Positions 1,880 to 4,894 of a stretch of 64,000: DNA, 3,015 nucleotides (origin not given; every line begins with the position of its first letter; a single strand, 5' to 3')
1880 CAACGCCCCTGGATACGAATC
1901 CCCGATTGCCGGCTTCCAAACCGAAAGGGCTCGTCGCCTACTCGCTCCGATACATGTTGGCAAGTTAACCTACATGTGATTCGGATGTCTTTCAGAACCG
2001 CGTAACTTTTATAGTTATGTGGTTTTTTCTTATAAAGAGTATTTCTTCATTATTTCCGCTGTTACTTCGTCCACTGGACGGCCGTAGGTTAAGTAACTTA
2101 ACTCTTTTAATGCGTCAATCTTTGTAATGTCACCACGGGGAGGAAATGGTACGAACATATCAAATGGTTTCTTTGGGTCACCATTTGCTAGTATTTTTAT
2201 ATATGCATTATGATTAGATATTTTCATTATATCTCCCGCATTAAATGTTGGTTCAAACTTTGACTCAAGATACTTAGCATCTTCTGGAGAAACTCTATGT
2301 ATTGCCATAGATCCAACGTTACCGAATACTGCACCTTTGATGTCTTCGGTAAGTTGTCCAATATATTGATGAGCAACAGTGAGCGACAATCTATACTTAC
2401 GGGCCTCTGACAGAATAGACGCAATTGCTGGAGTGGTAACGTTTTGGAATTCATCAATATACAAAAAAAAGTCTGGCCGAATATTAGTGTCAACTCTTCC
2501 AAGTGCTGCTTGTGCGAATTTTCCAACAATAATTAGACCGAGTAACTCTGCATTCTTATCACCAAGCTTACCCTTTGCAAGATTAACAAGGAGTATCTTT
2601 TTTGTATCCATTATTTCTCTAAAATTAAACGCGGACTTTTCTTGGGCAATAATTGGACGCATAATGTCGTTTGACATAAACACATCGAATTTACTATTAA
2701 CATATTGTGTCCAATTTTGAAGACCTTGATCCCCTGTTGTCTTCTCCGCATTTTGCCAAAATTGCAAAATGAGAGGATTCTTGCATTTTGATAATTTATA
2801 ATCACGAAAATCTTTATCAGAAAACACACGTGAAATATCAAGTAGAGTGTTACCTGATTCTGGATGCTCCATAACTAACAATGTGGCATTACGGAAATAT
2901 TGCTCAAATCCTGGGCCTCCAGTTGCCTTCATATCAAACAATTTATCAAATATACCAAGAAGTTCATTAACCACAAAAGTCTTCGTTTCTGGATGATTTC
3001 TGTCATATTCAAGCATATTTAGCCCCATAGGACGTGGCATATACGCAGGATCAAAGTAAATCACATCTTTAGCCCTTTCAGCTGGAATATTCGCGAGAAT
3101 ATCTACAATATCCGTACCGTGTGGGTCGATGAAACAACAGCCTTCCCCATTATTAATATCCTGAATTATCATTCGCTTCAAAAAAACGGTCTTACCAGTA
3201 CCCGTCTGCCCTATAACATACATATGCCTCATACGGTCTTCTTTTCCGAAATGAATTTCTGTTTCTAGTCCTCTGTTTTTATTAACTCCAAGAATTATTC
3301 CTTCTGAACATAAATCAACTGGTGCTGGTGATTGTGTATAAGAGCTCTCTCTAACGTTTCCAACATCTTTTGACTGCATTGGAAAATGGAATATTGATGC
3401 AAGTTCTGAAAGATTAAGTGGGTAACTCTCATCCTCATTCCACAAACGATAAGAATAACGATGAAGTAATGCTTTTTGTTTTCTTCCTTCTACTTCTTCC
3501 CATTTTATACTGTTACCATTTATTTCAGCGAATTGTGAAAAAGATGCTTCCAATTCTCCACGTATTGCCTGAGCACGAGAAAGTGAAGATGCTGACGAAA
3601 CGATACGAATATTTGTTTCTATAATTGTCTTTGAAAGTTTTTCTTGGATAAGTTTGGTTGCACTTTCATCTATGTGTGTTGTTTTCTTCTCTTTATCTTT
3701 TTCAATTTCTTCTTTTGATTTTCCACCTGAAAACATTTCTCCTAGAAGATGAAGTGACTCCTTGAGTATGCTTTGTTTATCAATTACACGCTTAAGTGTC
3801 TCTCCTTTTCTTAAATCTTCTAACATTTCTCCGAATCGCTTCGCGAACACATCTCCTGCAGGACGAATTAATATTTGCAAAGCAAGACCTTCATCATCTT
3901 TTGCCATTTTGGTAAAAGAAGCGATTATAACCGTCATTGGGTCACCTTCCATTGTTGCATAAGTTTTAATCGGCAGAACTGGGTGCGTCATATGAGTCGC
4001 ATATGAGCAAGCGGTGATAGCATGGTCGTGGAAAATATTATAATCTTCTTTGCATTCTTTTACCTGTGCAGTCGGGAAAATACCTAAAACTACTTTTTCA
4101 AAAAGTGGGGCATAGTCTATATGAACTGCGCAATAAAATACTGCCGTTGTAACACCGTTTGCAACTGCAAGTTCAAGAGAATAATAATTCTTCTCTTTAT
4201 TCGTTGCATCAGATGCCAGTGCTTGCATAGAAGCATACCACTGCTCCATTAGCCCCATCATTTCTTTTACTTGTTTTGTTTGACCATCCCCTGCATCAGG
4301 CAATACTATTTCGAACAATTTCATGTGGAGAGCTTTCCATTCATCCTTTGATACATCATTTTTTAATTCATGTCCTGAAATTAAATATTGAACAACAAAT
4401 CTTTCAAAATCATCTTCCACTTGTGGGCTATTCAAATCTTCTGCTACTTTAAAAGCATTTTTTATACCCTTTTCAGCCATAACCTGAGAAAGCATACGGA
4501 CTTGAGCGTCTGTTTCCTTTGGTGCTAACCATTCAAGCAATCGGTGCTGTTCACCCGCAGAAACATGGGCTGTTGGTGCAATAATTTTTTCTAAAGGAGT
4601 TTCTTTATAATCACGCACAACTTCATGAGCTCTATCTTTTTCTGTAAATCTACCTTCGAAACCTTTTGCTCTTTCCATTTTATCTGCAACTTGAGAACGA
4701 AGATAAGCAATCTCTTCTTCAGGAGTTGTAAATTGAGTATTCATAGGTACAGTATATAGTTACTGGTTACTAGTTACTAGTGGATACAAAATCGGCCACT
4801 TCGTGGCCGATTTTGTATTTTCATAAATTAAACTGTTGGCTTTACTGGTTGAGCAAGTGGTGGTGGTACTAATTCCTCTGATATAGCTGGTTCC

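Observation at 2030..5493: Soluble VirD4/TraD-like coupling ATPase without transmembrane anchor, next to a PVE-rich membrane protein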

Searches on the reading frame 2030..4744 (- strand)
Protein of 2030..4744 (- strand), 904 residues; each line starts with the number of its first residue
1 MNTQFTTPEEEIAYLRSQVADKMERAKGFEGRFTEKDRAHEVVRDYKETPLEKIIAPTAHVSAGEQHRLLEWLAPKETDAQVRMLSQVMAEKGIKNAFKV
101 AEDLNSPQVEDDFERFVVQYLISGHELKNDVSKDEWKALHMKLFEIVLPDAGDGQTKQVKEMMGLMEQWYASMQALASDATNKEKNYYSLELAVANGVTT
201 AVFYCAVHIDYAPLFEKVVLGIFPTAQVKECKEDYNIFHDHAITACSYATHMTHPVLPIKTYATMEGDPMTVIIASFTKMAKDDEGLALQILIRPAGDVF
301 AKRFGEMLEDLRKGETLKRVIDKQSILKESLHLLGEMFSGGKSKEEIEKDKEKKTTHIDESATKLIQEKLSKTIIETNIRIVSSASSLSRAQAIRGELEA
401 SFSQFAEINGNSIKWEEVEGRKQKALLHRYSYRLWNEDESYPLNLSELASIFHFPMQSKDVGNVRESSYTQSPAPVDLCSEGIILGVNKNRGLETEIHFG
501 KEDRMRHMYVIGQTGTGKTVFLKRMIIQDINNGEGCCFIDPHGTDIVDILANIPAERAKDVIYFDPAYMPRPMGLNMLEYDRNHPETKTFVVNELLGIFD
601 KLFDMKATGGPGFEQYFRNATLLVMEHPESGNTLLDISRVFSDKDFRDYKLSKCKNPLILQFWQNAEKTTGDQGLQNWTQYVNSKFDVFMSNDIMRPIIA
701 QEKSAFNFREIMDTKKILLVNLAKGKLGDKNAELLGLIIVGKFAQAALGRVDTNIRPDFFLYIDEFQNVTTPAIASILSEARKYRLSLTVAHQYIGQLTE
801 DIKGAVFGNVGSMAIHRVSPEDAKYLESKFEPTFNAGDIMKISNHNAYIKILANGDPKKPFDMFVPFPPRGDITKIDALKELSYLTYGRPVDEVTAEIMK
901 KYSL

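Call 3: search_protein_families(library=pfam, proteins=[window:2030-4744:-], max_evalue=0.1)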
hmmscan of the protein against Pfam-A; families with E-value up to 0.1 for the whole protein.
window:2030-4744:- (904 aa): 11 families
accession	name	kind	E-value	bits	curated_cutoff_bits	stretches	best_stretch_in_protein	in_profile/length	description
PF02534.20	T4SS-DNA_transf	-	1.9e-05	24.2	20.1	1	703-801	248-347/468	Type IV secretory system Conjugative DNA transfer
PF10412.15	TrwB_AAD_bind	-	2.4e-05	23.9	20.5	1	499-544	9-54/387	Type IV secretion-system coupling protein DNA-binding domain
PF12696.13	TraG-D_C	-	0.00043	20.6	22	1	761-800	4-44/126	TraM recognition site of TraD and TraG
PF01935.23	DUF87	-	0.00046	20.8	23.2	1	505-543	23-62/220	Helicase HerA, central domain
PF13401.12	AAA_22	-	0.0011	19.7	27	1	506-550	6-51/130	AAA domain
PF25199.1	nSTAND_NTPase5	-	0.0026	18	34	1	498-565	34-103/145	Novel STAND NTPase 5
PF06745.19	ATPase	-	0.0044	16.9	26.6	1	504-539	18-54/231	KaiC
PF01580.24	FtsK_SpoIIIE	-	0.0049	16.8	24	1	503-527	36-61/221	FtsK/SpoIIIE family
PF13245.12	AAA_19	-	0.016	15.8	25.1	0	506-527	12-33/134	AAA domain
PF15320.11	RAM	-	0.05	14.6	25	0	643-674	14-45/83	mRNA cap methylation, RNMT-activating mini protein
PF20720.3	nSTAND3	-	0.055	13.6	27.2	0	506-565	18-72/155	Novel STAND NTPase 3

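Call 4: search_protein_families(library=ncbifam, proteins=[window:2030-4744:-], max_evalue=0.1)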
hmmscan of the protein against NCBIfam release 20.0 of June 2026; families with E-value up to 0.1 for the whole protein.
window:2030-4744:- (904 aa): 12 families
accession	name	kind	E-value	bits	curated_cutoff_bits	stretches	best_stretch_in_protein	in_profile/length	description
TIGR03743.1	SXT_TraD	subfamily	9.3e-11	40.9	366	1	483-569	156-242/636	conjugative transfer system coupling protein TraD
NF045973.1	conju_CD1115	equivalog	5.3e-09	35.4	250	1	482-586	1-103/442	VirD4-like conjugal transfer protein, CD1115 family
TIGR03754.1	conj_TOL_TraD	equivalog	4.7e-08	32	647.55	1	477-556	155-229/643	type IV conjugative transfer system coupling protein TraD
NF041447.1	TrbC_conju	equivalog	5.9e-07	28.3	800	1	482-542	105-166/685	F-type conjugative transfer protein TrbC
NF045975.1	VirB4_plasma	equivalog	0.0004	18.2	590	1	482-542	490-552/894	Mbov_0397 family ICE element conjugal transfer ATPase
TIGR03880.1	KaiC_arch_3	hypoth_equivalog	0.00074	19.1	249.45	1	508-539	19-50/224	KaiC domain-containing protein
NF033849.1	ser_rich_anae_1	subfamily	0.0018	15.7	650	1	489-528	742-782/1163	serine-rich protein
NF041017.1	DNA_import_CedB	equivalog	0.0021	16.8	700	1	476-540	247-311/590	DNA import protein CedB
NF053655.1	CedD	equivalog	0.003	16.3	600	1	483-544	199-260/527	DNA-translocating ATPase CedD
NF041326.1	Bacteroid_MobC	subfamily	0.0065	14.9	900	0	761-834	460-537/655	conjugal transfer protein MobC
TIGR02759.1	TraD_Ftype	equivalog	0.043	12.6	521.35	0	501-540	172-211/566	type IV conjugative transfer system coupling protein TraD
NF010394.0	PRK13822.1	subfamily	0.05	12.4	443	1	704-801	427-522/643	conjugal transfer coupling protein TraG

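Call 6: find_homologous_proteins(query=window:2030-4744:-)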
Query window:2030-4744:- (904 aa): 358 proteins with E <= 0.001 among 8000 candidates; the best 120 are listed.
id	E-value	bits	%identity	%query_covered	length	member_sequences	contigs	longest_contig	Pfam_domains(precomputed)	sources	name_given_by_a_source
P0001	0.0e+0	2061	100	100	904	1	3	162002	PF26449.1,PF10412.16,PF02534.21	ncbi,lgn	-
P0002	0.0e+0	1959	94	100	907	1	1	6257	PF26449.1,PF02534.21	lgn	-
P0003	0.0e+0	1890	88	100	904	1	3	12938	PF26449.1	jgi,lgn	jgi:hypothetical protein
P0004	0.0e+0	1888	88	100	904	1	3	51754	PF26449.1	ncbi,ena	-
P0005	0.0e+0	1872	88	100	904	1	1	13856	PF26449.1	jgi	jgi:hypothetical protein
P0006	0.0e+0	1862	87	100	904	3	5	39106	PF26449.1,PF10412.16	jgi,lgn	jgi:hypothetical protein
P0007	0.0e+0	1848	87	100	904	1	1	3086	PF26449.1,PF10412.16,PF02534.21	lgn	-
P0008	0.0e+0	1846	88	98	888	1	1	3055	PF26449.1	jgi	jgi:hypothetical protein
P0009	0.0e+0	1843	88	98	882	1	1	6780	PF26449.1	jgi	jgi:hypothetical protein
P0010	0.0e+0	1824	86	100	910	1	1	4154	PF26449.1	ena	-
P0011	0.0e+0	1821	86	100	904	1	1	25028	PF26449.1,PF10412.16,PF02534.21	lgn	-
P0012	0.0e+0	1814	85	100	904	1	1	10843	PF26449.1,PF10412.16,PF02534.21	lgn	-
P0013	0.0e+0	1812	86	100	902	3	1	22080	PF26449.1,PF10412.16,PF02534.21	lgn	-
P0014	0.0e+0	1812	85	100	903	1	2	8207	PF26449.1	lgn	-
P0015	0.0e+0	1809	85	100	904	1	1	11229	PF26449.1,PF10412.16,PF02534.21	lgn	-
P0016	0.0e+0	1808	85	100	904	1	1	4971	PF26449.1,PF10412.16,PF02534.21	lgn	-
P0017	0.0e+0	1807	85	100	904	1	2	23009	PF26449.1,PF10412.16,PF02534.21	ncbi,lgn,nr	ncbi:hypothetical protein K9M47_03805 [Candidatus Gracilibacteria bacterium]|nr:hypothetical protein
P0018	0.0e+0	1806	86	100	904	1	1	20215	PF26449.1,PF10412.16,PF02534.21,PF12696.14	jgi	jgi:hypothetical protein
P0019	0.0e+0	1792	85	100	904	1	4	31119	PF26449.1,PF10412.16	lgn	-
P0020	0.0e+0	1784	84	100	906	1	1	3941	PF26449.1,PF10412.16,PF02534.21,PF12696.14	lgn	-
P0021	0.0e+0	1769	84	100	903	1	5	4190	PF26449.1,PF10412.16,PF02534.21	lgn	-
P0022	0.0e+0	1766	83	100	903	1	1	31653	PF26449.1,PF10412.16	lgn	-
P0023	0.0e+0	1764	83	100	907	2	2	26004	PF26449.1,PF10412.16,PF02534.21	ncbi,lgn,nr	ncbi:MAG: type IV secretory system conjugative DNA transfer family protein [Candidatus Pacebacteria 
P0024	0.0e+0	1756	83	100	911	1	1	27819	PF26449.1,PF10412.16,PF02534.21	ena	-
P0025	0.0e+0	1756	83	100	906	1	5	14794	PF26449.1,PF12696.14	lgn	-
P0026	0.0e+0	1724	82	100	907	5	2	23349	PF26449.1,PF10412.16,PF02534.21,PF12696.14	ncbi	-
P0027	0.0e+0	1721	80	100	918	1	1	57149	PF26449.1,PF10412.16,PF01935.24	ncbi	-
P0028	0.0e+0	1712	81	100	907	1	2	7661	PF26449.1,PF10412.16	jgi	jgi:hypothetical protein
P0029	0.0e+0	1704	79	100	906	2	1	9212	PF26449.1,PF12696.14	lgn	-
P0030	0.0e+0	1703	81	100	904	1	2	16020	PF26449.1,PF10412.16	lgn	-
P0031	0.0e+0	1701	80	100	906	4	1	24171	PF26449.1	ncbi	-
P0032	0.0e+0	1699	81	100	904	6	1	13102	PF26449.1,PF10412.16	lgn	-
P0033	0.0e+0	1699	80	100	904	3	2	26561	PF26449.1,PF10412.16,PF12696.14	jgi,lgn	jgi:hypothetical protein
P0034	0.0e+0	1693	80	100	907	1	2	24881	PF26449.1,PF10412.16,PF02534.21,PF12696.14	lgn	-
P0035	0.0e+0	1692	80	100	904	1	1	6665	PF26449.1,PF10412.16,PF02534.21,PF12696.14,PF20720.4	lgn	-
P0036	0.0e+0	1691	80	100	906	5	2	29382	PF26449.1,PF10412.16,PF12696.14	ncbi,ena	-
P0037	0.0e+0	1689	79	100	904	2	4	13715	PF26449.1,PF10412.16,PF12696.14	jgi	jgi:TraM recognition site of TraD and TraG/Type IV secretion-system coupling protein DNA-binding dom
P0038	0.0e+0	1689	80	100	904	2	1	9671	PF26449.1,PF10412.16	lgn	-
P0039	0.0e+0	1687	79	100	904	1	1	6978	PF26449.1,PF10412.16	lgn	-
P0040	0.0e+0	1684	79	100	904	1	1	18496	PF26449.1,PF10412.16,PF12696.14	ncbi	-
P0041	0.0e+0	1679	79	100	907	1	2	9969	PF26449.1,PF10412.16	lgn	-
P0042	0.0e+0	1679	78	100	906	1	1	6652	PF26449.1,PF10412.16,PF02534.21,PF12696.14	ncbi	-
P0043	0.0e+0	1677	79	100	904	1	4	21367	PF26449.1,PF10412.16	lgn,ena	-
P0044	0.0e+0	1675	79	100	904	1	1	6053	PF26449.1,PF10412.16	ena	-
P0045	0.0e+0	1673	79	100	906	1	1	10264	PF26449.1,PF10412.16,PF12696.14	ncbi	-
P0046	0.0e+0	1672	80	100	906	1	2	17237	PF26449.1,PF10412.16,PF12696.14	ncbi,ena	-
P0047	0.0e+0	1670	79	100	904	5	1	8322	PF26449.1,PF10412.16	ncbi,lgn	-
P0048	0.0e+0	1669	79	100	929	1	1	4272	PF26449.1,PF10412.16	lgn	-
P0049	0.0e+0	1667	78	100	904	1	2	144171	PF26449.1,PF10412.16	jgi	jgi:hypothetical protein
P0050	0.0e+0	1667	79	100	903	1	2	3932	PF26449.1,PF10412.16,PF13401.13,PF12696.14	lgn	-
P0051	0.0e+0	1666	79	100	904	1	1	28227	PF26449.1,PF12696.14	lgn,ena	-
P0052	0.0e+0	1665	79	100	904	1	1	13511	PF26449.1,PF12696.14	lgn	-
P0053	0.0e+0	1663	78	100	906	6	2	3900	PF26449.1,PF10412.16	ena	-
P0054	0.0e+0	1661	78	100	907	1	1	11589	PF26449.1,PF10412.16,PF02534.21,PF12696.14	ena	-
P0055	0.0e+0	1660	79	100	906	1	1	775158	PF26449.1,PF02534.21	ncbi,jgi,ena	ncbi:MAG: hypothetical protein WC444_03485 [Candidatus Paceibacterota bacterium]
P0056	0.0e+0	1657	78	100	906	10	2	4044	PF26449.1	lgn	-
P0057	0.0e+0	1657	79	100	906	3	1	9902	PF26449.1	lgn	-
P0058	0.0e+0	1654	78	100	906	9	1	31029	PF26449.1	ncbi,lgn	-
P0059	0.0e+0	1652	78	100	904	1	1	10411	PF26449.1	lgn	-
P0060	0.0e+0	1652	78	100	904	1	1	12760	PF26449.1,PF10412.16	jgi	jgi:hypothetical protein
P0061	0.0e+0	1649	77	100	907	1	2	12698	PF26449.1,PF10412.16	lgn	-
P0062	0.0e+0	1648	78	100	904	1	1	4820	PF26449.1,PF10412.16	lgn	-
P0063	0.0e+0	1646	77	100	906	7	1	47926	PF26449.1,PF10412.16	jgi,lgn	jgi:hypothetical protein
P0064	0.0e+0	1646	78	100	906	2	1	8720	PF26449.1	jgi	jgi:hypothetical protein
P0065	0.0e+0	1646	78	100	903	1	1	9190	PF26449.1,PF10412.16,PF12696.14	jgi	jgi:hypothetical protein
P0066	0.0e+0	1645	80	96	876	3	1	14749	PF26449.1,PF12696.14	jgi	jgi:hypothetical protein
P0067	0.0e+0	1644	78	100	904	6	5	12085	PF26449.1,PF10412.16,PF12696.14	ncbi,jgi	jgi:hypothetical protein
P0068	0.0e+0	1644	78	100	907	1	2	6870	PF26449.1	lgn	-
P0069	0.0e+0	1637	77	100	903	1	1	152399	PF26449.1,PF10412.16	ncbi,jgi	ncbi:MAG: hypothetical protein RI935_300 [Candidatus Parcubacteria bacterium]|jgi:hypothetical prote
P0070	0.0e+0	1637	78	100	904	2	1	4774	PF26449.1,PF10412.16,PF12696.14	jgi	jgi:hypothetical protein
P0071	0.0e+0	1635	78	100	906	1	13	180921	PF26449.1,PF10412.16,PF12696.14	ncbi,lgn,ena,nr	ncbi:MAG: type IV secretory system conjugative DNA transfer family protein [Candidatus Pacebacteria 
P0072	0.0e+0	1635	77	100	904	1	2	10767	PF26449.1,PF10412.16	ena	-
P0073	0.0e+0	1633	77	100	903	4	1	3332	PF26449.1,PF10412.16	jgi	jgi:hypothetical protein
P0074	0.0e+0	1633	77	100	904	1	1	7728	PF26449.1,PF10412.16,PF12696.14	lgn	-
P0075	0.0e+0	1631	77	100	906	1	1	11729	PF26449.1,PF12696.14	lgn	-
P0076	0.0e+0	1628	77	100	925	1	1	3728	PF26449.1,PF10412.16,PF12696.14,PF20720.4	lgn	-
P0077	0.0e+0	1622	76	100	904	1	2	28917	PF26449.1,PF10412.16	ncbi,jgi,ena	ncbi:MAG: hypothetical protein WCT07_02950 [Candidatus Paceibacterota bacterium]|jgi:hypothetical pr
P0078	0.0e+0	1618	76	100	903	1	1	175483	PF26449.1,PF10412.16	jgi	jgi:hypothetical protein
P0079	0.0e+0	1617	76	100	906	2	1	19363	PF26449.1,PF12696.14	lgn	-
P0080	0.0e+0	1616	76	100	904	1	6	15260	PF26449.1,PF10412.16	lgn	-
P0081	0.0e+0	1615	76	100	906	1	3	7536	PF26449.1,PF12696.14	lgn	-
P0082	0.0e+0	1614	76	100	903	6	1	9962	PF26449.1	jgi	jgi:hypothetical protein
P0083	0.0e+0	1614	76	100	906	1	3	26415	PF26449.1,PF12696.14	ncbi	-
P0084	0.0e+0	1612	75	100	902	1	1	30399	PF26449.1,PF10412.16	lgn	-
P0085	0.0e+0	1610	76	100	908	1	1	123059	PF26449.1,PF10412.16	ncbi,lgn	-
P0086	0.0e+0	1609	75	100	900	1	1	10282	PF26449.1,PF10412.16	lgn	-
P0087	0.0e+0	1607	76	100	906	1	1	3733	PF26449.1,PF02534.21,PF12696.14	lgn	-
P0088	0.0e+0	1605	76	100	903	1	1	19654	PF26449.1,PF10412.16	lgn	-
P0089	0.0e+0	1605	75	100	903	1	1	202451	PF26449.1,PF12696.14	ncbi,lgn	-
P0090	0.0e+0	1604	75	100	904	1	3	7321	PF26449.1,PF10412.16,PF02534.21,PF12696.14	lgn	-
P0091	0.0e+0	1604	76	100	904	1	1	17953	PF26449.1,PF10412.16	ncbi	-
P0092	0.0e+0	1602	76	100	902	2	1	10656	PF26449.1,PF12696.14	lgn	-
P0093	0.0e+0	1602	75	100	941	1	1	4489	PF26449.1,PF10412.16,PF12696.14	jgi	jgi:hypothetical protein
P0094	0.0e+0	1602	75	100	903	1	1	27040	PF26449.1,PF10412.16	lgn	-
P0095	0.0e+0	1598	75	100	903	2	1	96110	PF26449.1,PF10412.16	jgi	jgi:hypothetical protein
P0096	0.0e+0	1596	75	100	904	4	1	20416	PF26449.1,PF10412.16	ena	-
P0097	0.0e+0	1595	77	98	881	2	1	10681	PF26449.1,PF10412.16,PF13401.13,PF12696.14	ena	-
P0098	0.0e+0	1595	74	100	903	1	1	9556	PF26449.1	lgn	-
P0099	0.0e+0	1594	74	100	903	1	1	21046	PF26449.1,PF10412.16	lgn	-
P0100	0.0e+0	1594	75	100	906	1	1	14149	PF26449.1,PF10412.16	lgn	-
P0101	0.0e+0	1593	74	100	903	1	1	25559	PF26449.1,PF10412.16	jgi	jgi:hypothetical protein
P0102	0.0e+0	1593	75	100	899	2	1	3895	PF26449.1,PF10412.16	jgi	jgi:hypothetical protein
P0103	0.0e+0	1591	74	100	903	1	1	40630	PF26449.1,PF10412.16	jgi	jgi:hypothetical protein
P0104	0.0e+0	1591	75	100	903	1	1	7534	PF26449.1,PF10412.16,PF12696.14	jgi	jgi:hypothetical protein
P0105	0.0e+0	1588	75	100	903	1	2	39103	PF26449.1,PF10412.16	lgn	-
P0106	0.0e+0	1588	73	100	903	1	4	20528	PF26449.1,PF12696.14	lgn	-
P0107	0.0e+0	1586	75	100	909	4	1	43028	PF26449.1,PF10412.16,PF12696.14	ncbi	ncbi:MAG: hypothetical protein RLZZ308_400 [Candidatus Parcubacteria bacterium]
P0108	0.0e+0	1584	74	100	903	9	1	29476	PF26449.1,PF10412.16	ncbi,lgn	-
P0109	0.0e+0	1583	74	100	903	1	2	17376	PF26449.1,PF10412.16,PF12696.14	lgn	-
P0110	0.0e+0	1582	74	100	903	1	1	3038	PF26449.1,PF10412.16,PF12696.14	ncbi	-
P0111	0.0e+0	1581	76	100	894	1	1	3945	PF26449.1,PF10412.16,PF02534.21,PF12696.14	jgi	jgi:hypothetical protein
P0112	0.0e+0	1581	74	100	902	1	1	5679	PF26449.1,PF10412.16,PF12696.14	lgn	-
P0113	0.0e+0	1579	75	100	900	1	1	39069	PF26449.1,PF10412.16,PF12696.14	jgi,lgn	jgi:hypothetical protein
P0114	0.0e+0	1578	74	100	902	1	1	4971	PF26449.1,PF10412.16,PF12696.14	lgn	-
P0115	0.0e+0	1578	74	100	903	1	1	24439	PF26449.1,PF10412.16,PF12696.14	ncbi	-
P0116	0.0e+0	1576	73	100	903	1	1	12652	PF26449.1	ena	-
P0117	0.0e+0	1575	73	100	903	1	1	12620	PF26449.1,PF10412.16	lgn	-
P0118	0.0e+0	1574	73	100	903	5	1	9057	PF26449.1,PF10412.16,PF12696.14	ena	-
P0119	0.0e+0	1574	74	100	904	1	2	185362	PF26449.1,PF10412.16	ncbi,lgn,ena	-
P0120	0.0e+0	1573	73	100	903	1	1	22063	PF26449.1,PF12696.14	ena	-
